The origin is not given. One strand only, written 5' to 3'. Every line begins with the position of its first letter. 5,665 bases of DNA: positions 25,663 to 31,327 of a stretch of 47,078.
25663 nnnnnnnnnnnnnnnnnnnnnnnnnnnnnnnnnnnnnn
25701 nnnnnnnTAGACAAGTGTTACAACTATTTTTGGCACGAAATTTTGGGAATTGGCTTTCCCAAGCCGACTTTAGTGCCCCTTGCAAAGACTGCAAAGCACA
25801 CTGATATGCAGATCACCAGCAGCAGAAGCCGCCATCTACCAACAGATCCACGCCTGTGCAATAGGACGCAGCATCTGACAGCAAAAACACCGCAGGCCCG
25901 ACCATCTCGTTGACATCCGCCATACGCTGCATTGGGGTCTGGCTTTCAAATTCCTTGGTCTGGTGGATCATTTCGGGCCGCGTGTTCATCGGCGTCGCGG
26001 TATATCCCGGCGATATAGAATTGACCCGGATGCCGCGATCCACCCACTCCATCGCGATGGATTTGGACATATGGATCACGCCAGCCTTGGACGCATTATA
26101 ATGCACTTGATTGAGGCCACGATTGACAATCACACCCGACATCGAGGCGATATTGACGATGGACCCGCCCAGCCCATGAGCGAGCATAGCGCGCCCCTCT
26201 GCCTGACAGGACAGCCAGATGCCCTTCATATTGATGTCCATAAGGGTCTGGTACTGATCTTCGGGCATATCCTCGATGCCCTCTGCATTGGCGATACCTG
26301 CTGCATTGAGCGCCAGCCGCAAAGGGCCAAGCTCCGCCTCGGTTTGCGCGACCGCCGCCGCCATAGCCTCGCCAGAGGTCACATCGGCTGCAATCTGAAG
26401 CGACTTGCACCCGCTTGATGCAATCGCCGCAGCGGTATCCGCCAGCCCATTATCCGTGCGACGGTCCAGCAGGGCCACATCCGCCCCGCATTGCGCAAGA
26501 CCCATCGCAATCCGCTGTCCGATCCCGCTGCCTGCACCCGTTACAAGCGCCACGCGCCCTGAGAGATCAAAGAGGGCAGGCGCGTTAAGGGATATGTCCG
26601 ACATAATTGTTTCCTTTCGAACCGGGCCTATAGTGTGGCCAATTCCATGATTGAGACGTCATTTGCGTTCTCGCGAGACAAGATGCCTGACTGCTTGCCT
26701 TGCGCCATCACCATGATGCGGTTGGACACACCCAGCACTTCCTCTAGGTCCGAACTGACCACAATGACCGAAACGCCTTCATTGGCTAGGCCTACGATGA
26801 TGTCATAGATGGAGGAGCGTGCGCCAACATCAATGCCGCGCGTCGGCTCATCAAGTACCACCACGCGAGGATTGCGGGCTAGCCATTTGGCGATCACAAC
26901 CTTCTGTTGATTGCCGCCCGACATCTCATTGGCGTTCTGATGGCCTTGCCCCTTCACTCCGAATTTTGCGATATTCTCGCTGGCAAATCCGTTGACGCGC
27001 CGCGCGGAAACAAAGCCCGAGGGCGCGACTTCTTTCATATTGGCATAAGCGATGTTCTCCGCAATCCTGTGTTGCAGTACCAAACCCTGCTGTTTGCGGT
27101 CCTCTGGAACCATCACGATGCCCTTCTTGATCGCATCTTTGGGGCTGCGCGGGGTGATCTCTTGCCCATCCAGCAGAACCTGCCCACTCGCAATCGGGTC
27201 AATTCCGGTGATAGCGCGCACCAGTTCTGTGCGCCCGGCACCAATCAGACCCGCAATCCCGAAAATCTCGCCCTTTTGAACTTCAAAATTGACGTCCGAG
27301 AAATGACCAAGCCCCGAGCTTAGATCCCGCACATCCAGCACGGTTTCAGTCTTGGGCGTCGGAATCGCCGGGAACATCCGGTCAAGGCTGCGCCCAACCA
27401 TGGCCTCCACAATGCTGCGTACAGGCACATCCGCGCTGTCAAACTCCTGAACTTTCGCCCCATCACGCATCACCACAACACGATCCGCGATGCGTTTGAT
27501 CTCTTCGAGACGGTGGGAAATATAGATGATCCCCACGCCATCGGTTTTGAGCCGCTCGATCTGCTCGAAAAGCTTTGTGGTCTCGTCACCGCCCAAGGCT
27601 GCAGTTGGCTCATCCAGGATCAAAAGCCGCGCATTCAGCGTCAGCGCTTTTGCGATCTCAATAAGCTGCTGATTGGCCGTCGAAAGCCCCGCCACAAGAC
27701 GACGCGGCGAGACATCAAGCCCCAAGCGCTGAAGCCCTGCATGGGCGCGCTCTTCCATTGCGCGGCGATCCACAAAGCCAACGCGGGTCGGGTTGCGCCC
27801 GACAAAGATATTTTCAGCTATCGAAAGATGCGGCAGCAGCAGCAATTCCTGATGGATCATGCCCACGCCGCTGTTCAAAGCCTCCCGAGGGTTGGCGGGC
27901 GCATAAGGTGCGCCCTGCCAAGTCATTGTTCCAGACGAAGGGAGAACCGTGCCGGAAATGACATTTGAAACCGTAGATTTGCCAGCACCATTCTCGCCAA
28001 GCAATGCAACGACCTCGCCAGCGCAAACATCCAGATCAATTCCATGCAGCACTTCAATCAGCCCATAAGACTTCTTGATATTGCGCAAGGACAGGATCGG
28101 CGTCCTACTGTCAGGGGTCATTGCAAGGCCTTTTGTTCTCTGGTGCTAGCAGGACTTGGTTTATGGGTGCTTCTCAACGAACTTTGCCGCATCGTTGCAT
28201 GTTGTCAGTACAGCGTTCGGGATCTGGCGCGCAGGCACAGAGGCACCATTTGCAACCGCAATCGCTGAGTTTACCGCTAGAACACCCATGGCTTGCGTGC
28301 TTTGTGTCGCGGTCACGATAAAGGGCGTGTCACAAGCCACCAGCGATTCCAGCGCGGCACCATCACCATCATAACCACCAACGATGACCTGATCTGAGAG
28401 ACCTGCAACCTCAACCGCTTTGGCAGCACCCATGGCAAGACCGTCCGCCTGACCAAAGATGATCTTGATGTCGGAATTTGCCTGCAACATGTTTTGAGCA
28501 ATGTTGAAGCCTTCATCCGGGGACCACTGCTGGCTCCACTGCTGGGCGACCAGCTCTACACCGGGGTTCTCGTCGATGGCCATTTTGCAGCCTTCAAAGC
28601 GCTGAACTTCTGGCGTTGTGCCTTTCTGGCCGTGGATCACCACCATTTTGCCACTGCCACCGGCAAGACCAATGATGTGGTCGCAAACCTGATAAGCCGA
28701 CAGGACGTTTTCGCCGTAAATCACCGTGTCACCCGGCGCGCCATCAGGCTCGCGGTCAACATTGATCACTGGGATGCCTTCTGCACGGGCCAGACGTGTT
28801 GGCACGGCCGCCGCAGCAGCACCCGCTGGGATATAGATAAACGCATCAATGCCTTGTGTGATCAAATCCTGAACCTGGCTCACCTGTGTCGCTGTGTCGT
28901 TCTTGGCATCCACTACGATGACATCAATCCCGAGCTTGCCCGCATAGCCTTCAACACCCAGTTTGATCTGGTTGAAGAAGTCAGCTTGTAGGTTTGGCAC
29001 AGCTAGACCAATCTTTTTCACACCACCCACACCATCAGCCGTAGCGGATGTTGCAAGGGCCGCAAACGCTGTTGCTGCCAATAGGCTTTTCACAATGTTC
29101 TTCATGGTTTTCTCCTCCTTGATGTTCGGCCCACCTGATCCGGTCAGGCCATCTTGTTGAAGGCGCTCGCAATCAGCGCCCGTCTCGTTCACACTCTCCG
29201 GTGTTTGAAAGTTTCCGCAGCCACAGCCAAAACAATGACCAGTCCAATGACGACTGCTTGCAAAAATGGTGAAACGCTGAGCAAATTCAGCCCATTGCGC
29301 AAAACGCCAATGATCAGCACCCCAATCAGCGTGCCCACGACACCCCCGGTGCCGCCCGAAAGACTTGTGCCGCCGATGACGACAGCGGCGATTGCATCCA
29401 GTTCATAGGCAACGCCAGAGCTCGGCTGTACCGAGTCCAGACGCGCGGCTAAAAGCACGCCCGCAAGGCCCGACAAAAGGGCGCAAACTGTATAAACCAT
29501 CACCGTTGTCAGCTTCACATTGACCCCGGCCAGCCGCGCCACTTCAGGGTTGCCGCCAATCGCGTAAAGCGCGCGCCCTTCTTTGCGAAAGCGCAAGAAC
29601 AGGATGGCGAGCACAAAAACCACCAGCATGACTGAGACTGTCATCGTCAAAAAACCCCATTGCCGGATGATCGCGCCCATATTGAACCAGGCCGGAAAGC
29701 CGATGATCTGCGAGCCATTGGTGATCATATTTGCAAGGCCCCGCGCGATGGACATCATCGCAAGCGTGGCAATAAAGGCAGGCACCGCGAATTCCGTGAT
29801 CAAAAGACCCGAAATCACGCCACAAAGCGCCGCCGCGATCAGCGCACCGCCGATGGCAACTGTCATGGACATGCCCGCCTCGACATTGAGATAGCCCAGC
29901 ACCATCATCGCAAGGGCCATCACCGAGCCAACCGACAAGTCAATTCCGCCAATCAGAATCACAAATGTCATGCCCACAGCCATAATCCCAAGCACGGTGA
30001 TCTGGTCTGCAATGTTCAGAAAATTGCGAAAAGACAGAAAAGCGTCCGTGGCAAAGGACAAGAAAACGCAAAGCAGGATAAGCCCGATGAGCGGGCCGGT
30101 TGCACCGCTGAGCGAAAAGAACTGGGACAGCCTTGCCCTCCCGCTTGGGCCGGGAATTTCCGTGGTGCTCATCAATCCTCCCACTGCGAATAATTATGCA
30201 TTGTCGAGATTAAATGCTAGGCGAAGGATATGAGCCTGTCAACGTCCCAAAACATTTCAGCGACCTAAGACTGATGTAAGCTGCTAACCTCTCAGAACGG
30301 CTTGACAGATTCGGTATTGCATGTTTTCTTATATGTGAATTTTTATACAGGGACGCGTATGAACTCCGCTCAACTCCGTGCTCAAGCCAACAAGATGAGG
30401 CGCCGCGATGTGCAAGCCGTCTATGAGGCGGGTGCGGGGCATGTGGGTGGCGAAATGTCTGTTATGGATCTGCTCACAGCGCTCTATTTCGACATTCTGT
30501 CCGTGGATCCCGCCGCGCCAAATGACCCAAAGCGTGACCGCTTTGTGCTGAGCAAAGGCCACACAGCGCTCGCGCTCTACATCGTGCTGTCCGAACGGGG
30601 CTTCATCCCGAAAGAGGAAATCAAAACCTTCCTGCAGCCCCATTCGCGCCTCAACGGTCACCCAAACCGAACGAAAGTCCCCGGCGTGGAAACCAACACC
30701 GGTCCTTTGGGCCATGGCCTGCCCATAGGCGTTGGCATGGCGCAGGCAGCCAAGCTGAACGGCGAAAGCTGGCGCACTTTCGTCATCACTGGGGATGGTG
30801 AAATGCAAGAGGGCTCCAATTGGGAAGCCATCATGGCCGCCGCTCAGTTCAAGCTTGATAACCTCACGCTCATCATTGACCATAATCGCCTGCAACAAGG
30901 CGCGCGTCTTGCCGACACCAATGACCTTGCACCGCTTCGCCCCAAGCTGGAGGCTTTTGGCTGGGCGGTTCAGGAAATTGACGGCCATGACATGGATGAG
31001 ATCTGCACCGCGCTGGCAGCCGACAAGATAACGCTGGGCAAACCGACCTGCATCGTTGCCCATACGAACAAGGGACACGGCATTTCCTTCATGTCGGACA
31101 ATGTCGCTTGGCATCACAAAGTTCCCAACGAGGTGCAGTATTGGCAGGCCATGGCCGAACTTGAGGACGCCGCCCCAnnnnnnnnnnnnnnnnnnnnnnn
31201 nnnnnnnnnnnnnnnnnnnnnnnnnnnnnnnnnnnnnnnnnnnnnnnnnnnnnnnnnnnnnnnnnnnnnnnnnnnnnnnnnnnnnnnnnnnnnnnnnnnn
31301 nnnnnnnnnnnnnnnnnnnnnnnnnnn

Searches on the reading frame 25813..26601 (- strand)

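Call 60: search_protein_families(library=pfam, proteins=[window:25813-26601:-], max_evalue=0.01)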
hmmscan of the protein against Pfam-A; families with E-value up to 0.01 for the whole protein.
window:25813-26601:- (262 aa): 3 families
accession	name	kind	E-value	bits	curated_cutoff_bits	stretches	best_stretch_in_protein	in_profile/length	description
PF13561.12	adh_short_C2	-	1.7e-58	198.4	27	1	22-259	1-235/236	Enoyl-(Acyl carrier protein) reductase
PF00106.31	adh_short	-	6.4e-46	156.7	26.6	1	16-207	1-188/195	short chain dehydrogenase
PF08659.16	KR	-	8.6e-14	52.3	22.6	1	18-197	3-174/180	KR domain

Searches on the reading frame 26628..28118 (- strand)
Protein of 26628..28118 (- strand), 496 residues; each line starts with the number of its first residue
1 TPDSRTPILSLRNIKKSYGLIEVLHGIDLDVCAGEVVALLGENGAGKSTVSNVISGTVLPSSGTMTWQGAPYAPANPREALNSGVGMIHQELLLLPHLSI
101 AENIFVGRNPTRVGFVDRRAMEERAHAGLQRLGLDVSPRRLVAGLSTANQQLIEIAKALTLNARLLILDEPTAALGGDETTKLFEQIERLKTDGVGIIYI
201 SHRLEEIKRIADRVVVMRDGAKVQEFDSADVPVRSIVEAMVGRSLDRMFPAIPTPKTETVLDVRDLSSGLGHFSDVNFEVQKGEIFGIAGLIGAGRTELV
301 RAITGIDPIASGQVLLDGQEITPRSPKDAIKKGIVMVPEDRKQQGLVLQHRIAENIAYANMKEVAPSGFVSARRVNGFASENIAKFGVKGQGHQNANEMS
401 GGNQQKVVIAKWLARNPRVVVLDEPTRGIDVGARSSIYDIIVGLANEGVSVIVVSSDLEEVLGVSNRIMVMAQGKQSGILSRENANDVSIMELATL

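Call 44: search_protein_families(library=pfam, proteins=[window:26628-28118:-], max_evalue=0.00001)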
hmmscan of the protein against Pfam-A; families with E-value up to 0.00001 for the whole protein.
window:26628-28118:- (496 aa): 2 families
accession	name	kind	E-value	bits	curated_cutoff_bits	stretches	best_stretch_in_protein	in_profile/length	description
PF00005.33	ABC_tran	-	1.1e-57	194.9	25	2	24-173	1-137/137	ABC transporter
PF13304.12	AAA_21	-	8e-10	39.7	27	0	355-455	220-297/304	AAA domain, putative AbiEii toxin, Type IV TA system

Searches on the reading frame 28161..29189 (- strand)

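Call 8: search_protein_families(library=pfam, proteins=[window:28161-29189:-], max_evalue=0.001)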
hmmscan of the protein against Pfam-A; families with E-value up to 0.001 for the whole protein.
window:28161-29189:- (342 aa): 3 families
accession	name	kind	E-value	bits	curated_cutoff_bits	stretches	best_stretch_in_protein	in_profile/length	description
PF13407.12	Peripla_BP_4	-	5.7e-45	154.3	35.1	1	60-316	1-257/258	Periplasmic binding protein domain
PF00532.27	Peripla_BP_1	-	2.8e-17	63.6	22.2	1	58-311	2-246/281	Periplasmic binding proteins and sugar binding domain of LacI family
PF13458.12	Peripla_BP_6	-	3e-07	30.9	31.7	1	76-335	35-286/343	Periplasmic binding protein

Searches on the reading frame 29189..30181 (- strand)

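Call 8: search_protein_families(library=pfam, proteins=[window:29189-30181:-], max_evalue=0.001)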
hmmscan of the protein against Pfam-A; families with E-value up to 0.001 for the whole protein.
window:29189-30181:- (330 aa): 1 family
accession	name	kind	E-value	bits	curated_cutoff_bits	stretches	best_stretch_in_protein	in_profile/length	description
PF02653.21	BPD_transp_2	-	5.3e-42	144.2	26.8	1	54-320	2-269/269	Branched-chain amino acid transport system / permease component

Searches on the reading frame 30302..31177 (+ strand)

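Call 8: search_protein_families(library=pfam, proteins=[window:30302-31177:+], max_evalue=0.001)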
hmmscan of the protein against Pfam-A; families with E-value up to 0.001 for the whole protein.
window:30302-31177:+ (292 aa): 4 families
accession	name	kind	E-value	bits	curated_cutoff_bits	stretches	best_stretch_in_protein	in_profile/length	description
PF00456.26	Transketolase_N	-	1.5e-48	165.9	22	1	28-267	5-255/334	Transketolase, thiamine diphosphate binding domain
PF13292.11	DXP_synthase_N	-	2.3e-12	47.2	21.2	1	19-196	12-172/274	1-deoxy-D-xylulose-5-phosphate synthase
PF00676.26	E1_dh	-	1.6e-05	24.5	22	1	124-236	92-202/300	Dehydrogenase E1 component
PF02775.26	TPP_enzyme_C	-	0.00026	21.2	21.9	1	130-196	24-83/151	Thiamine pyrophosphate enzyme, C-terminal TPP binding domain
